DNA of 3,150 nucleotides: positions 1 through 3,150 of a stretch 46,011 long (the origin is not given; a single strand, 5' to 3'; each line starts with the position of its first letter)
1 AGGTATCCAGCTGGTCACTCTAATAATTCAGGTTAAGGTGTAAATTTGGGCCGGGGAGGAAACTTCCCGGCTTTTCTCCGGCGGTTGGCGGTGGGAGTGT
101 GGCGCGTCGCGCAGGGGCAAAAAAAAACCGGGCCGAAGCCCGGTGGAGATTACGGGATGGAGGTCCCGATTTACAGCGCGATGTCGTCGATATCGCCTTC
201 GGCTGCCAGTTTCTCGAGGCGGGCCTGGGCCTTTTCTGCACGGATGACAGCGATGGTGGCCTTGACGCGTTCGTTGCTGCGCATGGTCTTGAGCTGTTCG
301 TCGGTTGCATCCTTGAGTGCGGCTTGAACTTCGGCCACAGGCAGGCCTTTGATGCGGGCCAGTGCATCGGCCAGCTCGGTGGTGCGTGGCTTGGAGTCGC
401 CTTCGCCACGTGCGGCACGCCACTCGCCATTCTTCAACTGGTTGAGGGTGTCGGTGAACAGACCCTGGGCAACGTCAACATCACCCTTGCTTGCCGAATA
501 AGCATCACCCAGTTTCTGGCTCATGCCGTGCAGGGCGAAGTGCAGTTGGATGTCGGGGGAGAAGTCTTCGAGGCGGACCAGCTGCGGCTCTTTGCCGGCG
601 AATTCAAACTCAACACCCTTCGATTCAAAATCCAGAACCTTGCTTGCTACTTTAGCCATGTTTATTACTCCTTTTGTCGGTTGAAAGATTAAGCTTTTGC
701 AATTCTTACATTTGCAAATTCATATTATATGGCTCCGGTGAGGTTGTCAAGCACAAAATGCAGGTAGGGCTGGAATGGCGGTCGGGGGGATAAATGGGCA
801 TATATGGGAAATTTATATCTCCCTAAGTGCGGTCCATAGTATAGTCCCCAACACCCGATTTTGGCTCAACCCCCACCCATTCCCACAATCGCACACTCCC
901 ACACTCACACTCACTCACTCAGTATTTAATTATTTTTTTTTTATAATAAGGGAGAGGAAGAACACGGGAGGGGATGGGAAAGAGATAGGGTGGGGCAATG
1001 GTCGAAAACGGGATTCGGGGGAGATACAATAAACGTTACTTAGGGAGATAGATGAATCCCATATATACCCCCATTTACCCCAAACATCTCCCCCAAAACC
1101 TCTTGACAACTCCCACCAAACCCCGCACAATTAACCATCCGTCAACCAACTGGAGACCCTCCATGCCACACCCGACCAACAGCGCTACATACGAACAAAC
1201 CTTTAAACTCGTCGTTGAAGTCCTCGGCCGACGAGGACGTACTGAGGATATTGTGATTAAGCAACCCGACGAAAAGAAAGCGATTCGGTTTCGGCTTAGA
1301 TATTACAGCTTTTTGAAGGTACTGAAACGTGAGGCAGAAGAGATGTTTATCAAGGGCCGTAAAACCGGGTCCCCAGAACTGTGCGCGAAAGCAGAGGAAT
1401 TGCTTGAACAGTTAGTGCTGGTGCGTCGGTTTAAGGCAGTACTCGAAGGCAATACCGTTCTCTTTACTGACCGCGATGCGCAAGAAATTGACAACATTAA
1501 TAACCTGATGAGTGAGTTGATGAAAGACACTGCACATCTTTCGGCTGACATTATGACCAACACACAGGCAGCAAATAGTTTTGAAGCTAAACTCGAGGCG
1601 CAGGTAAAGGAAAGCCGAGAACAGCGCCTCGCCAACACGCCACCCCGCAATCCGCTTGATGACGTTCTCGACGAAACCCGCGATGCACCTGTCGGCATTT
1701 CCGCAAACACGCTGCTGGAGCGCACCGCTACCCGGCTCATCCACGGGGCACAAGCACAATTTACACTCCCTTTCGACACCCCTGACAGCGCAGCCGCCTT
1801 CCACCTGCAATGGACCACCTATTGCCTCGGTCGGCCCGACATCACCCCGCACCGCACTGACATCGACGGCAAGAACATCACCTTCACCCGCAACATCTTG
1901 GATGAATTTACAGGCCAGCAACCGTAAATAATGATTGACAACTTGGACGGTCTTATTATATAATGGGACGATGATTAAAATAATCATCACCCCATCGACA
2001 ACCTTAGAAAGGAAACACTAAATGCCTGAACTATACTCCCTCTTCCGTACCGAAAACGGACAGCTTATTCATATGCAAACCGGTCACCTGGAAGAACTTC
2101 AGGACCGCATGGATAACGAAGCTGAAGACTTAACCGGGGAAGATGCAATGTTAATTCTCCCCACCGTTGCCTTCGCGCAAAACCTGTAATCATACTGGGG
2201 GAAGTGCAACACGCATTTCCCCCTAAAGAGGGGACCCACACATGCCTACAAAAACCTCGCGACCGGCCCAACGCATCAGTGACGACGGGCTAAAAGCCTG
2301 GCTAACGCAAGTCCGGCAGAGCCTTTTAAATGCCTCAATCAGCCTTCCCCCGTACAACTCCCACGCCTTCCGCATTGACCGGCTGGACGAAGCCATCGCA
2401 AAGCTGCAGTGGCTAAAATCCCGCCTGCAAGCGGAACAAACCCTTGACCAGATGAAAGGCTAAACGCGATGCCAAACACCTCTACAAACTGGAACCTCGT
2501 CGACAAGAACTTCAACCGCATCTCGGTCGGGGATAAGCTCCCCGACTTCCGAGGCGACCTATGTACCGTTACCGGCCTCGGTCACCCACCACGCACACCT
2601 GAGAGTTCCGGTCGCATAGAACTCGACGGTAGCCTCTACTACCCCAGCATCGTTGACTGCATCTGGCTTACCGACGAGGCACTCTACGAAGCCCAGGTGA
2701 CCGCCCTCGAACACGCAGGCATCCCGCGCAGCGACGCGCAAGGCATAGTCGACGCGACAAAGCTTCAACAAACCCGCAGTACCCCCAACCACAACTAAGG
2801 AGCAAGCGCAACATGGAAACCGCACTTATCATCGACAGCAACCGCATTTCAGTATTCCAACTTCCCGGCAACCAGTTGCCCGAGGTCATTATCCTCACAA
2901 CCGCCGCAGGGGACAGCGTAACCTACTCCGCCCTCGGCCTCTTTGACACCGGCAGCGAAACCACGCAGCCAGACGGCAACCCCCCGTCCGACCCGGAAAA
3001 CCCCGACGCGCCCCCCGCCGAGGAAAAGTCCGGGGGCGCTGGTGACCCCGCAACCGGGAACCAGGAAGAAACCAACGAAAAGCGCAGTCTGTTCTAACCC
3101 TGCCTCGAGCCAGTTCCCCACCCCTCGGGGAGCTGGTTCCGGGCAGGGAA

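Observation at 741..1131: Imperfect palindrome of about 300-390 bp with an AT-rich core between two mirror-image promoters; candidate origin or switch region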

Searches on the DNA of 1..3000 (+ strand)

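Call 5: search_dna_similar(query=window:1-3000:+, collection=phages, mode=near, max_rows=30)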
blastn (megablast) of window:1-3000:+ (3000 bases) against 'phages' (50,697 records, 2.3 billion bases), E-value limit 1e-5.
No match.
